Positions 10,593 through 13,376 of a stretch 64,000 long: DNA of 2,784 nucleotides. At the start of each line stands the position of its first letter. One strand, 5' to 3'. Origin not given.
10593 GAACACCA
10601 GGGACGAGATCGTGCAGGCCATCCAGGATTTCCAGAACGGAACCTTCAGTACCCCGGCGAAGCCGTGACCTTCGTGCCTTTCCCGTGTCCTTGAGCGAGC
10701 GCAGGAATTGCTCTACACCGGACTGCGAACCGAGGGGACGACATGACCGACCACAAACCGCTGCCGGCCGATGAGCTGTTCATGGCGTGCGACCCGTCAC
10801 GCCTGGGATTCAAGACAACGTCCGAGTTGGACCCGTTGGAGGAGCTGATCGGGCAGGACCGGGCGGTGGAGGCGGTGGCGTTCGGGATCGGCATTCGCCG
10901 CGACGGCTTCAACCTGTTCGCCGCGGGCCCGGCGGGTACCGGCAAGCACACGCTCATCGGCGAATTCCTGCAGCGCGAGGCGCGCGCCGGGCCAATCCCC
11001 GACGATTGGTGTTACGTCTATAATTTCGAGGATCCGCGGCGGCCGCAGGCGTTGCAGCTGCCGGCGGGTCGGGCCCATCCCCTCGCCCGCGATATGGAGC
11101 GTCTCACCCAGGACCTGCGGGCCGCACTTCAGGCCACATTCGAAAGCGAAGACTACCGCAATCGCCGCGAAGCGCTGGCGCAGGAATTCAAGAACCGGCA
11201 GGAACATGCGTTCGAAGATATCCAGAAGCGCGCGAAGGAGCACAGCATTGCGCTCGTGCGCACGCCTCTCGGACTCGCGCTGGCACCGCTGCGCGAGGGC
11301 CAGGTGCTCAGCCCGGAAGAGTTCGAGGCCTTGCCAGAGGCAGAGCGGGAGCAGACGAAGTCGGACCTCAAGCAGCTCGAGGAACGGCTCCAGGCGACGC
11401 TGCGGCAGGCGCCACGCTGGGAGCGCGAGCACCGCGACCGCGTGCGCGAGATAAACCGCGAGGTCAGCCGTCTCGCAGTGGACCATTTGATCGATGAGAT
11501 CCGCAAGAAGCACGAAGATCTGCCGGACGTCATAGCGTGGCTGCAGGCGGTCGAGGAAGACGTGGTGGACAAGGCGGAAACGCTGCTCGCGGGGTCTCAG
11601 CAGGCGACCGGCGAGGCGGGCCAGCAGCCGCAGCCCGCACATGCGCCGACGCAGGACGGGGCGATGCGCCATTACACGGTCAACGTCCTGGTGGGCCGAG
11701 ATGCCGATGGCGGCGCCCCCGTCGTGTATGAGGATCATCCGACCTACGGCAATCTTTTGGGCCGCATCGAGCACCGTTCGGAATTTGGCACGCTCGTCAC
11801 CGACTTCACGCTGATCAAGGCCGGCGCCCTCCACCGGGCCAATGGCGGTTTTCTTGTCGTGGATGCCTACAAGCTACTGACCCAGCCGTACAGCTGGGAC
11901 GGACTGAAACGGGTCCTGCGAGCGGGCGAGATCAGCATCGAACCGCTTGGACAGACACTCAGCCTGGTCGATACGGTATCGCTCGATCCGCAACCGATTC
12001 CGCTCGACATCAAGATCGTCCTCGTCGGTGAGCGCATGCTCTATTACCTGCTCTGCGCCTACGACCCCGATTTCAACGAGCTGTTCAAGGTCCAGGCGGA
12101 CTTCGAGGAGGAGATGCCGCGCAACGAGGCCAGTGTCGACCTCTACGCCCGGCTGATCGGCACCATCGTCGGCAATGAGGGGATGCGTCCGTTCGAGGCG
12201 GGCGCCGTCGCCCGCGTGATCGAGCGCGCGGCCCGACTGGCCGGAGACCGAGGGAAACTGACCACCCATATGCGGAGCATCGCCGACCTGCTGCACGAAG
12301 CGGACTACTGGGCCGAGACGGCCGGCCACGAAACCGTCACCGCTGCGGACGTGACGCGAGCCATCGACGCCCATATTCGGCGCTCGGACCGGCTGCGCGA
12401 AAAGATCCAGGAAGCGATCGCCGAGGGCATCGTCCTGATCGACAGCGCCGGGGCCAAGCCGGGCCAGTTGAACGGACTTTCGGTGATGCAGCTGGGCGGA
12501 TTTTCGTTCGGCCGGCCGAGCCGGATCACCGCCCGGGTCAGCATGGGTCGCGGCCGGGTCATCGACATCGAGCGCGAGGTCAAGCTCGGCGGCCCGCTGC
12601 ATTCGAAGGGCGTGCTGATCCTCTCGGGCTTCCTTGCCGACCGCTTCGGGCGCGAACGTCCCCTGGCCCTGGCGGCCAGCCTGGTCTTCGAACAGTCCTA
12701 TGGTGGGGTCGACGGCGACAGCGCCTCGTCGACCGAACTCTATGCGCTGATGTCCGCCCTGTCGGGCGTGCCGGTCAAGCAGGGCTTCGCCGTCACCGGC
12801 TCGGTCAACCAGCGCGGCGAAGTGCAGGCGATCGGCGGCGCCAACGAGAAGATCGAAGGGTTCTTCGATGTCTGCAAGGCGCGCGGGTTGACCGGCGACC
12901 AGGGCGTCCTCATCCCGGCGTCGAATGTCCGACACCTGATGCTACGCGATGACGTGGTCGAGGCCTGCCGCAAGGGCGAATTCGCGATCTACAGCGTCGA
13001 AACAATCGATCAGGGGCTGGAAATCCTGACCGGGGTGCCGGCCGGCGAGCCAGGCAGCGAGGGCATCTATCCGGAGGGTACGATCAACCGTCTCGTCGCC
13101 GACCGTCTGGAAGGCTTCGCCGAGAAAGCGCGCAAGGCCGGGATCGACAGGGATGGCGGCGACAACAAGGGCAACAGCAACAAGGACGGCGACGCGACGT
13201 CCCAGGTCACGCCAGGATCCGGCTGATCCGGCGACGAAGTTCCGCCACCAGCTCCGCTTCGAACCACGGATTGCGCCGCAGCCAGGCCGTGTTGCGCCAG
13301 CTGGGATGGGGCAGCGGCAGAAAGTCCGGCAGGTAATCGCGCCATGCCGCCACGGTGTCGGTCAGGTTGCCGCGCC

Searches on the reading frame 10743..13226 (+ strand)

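Call 6: search_protein_families(library=pfam, proteins=[window:10743-13226:+], max_evalue=0.001)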
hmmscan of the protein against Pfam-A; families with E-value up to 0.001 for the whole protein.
window:10743-13226:+ (827 aa): 4 families
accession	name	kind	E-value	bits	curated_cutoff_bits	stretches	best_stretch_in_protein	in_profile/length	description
PF13654.12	AAA_32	-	3e-56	189.5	21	1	324-455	2-133/133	LonB-like, AAA domain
PF20436.4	LonB_AAA-LID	-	2.8e-25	88.6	22.4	1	483-547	1-65/65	Archaeal LonB, AAA+ ATPase LID domain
PF20437.3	LonC_helical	-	3.9e-17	62.4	24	1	88-121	1-34/34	Lon-like LonC helical domain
PF05362.19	Lon_C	-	2.1e-09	37.7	21.1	1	657-760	108-200/205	Lon protease (S16) C-terminal proteolytic domain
